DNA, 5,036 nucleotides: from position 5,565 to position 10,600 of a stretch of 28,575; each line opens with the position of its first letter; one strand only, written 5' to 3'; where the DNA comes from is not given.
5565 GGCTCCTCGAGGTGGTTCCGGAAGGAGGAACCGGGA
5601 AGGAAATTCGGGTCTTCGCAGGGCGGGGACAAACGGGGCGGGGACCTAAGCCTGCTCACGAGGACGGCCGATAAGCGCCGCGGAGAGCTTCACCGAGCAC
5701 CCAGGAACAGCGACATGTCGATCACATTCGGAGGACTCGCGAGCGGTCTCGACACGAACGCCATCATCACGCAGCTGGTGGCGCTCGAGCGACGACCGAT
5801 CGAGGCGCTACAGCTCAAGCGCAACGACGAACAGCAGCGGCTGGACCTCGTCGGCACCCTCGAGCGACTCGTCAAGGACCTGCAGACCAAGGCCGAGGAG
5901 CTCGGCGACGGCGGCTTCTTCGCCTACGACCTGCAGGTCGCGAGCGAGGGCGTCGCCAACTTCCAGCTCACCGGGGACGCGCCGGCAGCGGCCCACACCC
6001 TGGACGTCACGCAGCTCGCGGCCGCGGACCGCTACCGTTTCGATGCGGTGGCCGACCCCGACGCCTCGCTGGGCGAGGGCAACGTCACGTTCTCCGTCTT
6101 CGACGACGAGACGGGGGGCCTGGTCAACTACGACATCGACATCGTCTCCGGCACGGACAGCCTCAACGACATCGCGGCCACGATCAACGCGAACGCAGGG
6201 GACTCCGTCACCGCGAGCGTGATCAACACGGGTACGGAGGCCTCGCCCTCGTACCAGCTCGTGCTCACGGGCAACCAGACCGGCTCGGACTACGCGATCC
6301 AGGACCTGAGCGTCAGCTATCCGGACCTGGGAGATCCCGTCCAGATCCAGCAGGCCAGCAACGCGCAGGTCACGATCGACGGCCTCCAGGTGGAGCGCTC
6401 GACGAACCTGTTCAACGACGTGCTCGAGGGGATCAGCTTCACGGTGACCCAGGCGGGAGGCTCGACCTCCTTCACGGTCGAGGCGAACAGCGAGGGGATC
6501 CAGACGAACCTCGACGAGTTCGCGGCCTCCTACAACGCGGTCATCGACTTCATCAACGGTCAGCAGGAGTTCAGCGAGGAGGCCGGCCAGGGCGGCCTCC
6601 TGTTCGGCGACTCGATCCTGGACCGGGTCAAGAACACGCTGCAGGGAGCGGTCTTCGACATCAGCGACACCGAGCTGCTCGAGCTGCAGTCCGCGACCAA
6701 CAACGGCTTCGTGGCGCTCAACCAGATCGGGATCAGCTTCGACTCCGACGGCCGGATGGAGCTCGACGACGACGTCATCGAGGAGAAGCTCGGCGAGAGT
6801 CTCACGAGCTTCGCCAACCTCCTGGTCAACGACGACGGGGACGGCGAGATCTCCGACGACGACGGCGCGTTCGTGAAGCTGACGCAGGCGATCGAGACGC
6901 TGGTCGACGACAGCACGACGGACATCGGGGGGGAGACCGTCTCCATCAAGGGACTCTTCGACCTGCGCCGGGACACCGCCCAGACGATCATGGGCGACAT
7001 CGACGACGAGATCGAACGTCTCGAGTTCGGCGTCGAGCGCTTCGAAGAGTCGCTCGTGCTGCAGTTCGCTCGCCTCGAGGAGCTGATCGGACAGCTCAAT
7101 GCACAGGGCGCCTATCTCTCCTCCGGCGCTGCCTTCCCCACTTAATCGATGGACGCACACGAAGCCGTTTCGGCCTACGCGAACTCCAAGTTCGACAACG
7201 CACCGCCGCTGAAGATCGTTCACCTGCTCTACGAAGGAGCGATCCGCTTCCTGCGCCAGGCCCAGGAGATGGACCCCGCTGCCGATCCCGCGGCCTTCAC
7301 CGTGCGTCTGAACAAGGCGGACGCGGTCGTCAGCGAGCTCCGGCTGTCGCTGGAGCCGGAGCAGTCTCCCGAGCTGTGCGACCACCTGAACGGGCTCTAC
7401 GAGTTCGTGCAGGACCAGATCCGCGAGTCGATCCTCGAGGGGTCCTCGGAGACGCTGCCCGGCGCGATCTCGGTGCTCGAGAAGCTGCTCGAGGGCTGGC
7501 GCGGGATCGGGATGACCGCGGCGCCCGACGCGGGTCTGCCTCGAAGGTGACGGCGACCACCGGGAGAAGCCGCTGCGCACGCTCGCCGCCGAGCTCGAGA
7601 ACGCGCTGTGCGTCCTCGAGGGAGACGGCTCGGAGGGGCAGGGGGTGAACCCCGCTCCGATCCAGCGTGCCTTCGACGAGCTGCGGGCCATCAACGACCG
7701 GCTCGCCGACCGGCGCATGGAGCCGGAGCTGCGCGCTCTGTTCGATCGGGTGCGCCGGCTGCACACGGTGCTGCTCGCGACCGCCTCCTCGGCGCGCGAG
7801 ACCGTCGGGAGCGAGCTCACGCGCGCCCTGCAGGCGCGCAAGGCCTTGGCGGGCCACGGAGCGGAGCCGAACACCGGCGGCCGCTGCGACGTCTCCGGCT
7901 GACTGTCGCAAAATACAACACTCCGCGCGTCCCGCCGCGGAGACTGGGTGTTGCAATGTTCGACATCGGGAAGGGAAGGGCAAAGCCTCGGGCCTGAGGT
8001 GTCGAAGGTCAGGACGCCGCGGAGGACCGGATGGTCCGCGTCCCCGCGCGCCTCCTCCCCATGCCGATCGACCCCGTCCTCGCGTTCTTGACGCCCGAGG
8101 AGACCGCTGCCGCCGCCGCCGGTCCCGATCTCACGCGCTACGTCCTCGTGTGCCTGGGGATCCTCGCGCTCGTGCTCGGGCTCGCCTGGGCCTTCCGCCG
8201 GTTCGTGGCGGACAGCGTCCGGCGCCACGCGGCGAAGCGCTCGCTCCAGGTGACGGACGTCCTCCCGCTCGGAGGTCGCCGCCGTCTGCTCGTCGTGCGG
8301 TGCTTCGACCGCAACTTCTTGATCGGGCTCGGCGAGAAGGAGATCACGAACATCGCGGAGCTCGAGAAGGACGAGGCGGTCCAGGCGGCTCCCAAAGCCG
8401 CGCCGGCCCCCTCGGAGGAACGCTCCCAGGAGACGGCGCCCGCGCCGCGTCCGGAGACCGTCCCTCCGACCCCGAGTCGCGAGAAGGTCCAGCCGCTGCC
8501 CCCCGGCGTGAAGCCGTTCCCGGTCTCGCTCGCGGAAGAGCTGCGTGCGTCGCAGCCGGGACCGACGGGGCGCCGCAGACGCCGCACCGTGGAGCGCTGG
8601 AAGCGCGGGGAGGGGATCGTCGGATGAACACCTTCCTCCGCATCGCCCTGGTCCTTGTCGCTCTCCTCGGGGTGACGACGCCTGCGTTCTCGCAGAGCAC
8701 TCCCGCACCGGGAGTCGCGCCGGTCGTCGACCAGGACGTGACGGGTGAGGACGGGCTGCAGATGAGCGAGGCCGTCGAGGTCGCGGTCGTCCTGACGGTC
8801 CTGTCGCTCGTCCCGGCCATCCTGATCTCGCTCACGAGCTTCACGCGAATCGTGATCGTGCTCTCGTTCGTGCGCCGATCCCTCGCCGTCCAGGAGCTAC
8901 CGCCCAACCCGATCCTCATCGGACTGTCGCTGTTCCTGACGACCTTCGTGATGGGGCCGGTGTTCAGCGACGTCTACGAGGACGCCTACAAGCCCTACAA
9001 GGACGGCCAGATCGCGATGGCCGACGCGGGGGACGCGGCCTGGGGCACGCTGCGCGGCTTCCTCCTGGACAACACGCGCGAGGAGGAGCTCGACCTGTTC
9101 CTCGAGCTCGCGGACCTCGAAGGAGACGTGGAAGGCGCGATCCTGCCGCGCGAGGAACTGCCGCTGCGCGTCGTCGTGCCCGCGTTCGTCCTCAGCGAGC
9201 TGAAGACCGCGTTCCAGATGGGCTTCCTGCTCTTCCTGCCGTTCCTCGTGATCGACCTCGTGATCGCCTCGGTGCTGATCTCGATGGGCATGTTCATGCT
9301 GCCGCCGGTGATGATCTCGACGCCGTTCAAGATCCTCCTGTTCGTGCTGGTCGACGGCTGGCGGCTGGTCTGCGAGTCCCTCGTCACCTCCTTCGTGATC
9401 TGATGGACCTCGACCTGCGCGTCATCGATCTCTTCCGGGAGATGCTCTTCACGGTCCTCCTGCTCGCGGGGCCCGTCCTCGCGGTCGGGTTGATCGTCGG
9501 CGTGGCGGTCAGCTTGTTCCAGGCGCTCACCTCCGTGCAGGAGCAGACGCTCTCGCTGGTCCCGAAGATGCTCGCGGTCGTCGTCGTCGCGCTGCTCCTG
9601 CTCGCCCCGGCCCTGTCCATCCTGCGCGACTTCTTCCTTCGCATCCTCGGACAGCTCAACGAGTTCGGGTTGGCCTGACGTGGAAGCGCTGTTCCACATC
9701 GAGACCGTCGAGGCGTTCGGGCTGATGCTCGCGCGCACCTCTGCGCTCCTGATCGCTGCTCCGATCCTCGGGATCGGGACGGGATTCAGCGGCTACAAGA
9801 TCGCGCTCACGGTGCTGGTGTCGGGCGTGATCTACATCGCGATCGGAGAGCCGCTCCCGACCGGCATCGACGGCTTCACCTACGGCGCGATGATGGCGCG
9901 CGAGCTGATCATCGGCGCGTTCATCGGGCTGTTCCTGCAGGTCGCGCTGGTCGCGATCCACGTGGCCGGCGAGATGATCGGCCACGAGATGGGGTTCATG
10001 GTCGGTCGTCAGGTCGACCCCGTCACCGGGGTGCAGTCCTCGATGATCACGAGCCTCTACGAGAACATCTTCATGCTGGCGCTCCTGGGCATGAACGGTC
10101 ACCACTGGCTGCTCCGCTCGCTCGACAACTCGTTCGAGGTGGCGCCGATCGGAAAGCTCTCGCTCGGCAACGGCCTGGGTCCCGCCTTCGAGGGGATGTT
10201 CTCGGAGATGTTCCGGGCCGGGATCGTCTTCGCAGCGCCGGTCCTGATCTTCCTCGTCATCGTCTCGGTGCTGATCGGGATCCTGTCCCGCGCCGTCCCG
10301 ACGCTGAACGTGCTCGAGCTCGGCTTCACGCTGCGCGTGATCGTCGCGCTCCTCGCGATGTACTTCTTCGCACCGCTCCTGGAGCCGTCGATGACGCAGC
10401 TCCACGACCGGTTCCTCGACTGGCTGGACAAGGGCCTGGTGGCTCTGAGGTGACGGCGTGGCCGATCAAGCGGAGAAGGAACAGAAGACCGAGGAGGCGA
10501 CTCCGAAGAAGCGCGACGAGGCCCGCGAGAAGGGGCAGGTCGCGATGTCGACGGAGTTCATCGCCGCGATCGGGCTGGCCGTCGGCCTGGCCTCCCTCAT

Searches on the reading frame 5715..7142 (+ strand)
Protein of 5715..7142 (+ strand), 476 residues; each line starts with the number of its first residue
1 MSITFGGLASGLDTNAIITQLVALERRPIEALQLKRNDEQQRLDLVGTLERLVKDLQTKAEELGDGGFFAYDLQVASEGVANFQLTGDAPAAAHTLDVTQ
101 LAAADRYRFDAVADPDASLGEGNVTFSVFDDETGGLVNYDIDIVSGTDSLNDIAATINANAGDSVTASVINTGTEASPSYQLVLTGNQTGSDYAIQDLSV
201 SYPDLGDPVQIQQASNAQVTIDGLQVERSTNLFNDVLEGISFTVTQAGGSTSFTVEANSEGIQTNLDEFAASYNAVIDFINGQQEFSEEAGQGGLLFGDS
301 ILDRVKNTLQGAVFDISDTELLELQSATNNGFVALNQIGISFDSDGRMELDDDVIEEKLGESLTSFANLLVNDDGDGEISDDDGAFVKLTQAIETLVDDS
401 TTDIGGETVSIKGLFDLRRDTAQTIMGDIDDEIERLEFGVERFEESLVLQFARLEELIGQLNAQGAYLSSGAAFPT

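Call 11: search_protein_families(library=pfam, proteins=[window:5715-7142:+], max_evalue=0.01)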
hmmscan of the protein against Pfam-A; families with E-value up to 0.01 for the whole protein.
window:5715-7142:+ (476 aa): 3 families
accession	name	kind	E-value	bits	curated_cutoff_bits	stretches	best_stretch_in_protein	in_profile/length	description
PF07195.17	FliD_C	-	3e-38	132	25.4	1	214-463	1-236/236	Flagellar hook-associated protein 2 C-terminus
PF02465.23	FliD_N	-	8.3e-16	58.9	24.8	1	10-105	1-97/97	Flagellar hook-associated protein 2 N-terminus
PF07196.18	Flagellin_IN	-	0.00053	20.5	22.7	1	125-186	3-53/55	Flagellin hook IN motif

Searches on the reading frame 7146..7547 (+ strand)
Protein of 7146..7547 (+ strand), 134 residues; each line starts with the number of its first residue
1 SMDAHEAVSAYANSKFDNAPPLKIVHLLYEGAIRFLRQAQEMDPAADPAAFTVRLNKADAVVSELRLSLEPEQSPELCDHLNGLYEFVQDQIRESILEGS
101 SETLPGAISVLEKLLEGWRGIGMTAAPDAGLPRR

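Call 11: search_protein_families(library=pfam, proteins=[window:7146-7547:+], max_evalue=0.01)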
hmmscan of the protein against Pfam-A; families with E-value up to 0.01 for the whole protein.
window:7146-7547:+ (134 aa): 1 family
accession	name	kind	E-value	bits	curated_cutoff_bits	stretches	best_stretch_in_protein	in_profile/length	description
PF02561.19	FliS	-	5.2e-22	78.7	26.7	1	9-121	2-114/115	Flagellar protein FliS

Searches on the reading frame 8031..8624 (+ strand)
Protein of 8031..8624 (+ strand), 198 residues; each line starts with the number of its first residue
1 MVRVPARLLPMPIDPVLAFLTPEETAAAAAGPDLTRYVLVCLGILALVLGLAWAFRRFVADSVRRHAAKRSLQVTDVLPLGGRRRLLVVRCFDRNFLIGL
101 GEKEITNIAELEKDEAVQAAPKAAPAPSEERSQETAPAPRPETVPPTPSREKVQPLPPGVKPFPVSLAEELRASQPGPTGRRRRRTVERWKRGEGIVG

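Call 11: search_protein_families(library=pfam, proteins=[window:8031-8624:+], max_evalue=0.01)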
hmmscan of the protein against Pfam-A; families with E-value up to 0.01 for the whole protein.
window:8031-8624:+ (198 aa): 1 family
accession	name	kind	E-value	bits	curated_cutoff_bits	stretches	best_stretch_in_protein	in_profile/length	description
PF04347.18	FliO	-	5.7e-13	49.2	22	1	53-128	1-79/91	Flagellar biosynthesis protein, FliO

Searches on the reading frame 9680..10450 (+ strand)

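Call 11: search_protein_families(library=pfam, proteins=[window:9680-10450:+], max_evalue=0.01)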
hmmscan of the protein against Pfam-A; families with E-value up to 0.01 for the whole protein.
window:9680-10450:+ (257 aa): 2 families
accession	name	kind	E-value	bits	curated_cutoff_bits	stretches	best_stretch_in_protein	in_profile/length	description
PF01311.25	Bac_export_1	-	1.2e-47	162.8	27.8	1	11-242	2-227/230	Bacterial export proteins, family 1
PF01313.24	Bac_export_3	-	0.0012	19.2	25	1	173-240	5-71/74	Bacterial export proteins, family 3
